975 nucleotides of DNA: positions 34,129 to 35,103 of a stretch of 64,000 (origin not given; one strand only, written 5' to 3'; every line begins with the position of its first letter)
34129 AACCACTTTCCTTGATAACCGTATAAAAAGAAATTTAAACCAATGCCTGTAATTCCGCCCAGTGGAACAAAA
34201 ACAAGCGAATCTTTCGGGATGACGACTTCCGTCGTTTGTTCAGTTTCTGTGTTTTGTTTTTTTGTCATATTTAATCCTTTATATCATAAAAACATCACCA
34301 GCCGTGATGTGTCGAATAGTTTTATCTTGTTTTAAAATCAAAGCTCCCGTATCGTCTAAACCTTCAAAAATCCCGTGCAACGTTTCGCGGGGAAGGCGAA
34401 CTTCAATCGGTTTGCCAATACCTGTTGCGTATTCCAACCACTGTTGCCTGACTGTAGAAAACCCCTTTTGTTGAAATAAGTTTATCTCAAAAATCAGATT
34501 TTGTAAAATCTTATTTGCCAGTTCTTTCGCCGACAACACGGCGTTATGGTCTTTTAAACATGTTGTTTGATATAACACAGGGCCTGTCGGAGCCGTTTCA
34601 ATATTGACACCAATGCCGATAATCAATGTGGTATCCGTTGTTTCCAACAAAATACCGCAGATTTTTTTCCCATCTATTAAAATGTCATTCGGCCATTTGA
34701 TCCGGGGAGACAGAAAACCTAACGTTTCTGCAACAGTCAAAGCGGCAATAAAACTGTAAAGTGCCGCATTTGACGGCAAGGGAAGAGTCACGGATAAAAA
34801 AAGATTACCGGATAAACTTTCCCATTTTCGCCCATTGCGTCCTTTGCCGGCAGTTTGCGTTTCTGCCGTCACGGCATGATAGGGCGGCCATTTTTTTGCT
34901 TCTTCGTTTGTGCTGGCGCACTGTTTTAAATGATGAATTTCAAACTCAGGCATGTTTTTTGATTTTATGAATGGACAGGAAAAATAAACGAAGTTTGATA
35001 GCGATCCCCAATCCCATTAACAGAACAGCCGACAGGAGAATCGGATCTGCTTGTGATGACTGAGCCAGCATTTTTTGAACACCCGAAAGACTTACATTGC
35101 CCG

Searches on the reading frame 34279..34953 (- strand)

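Call 16: search_protein_families(library=pfam, proteins=[window:34279-34953:-], max_evalue=0.001)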
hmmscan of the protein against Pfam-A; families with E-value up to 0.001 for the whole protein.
window:34279-34953:- (224 aa): 3 families
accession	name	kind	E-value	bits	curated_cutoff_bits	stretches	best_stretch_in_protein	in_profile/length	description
PF03099.24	BPL_LplA_LipB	-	1.7e-15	57.5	21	1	18-117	17-133/133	Biotin/lipoate A/B protein ligase family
PF02237.23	BPL_C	-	1.7e-14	53.9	21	1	179-223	2-47/48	Biotin protein ligase C terminal domain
PF16917.10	BPL_LplA_LipB_2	-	0.0005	20.1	27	1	61-173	55-182/183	Biotin/lipoate A/B protein ligase family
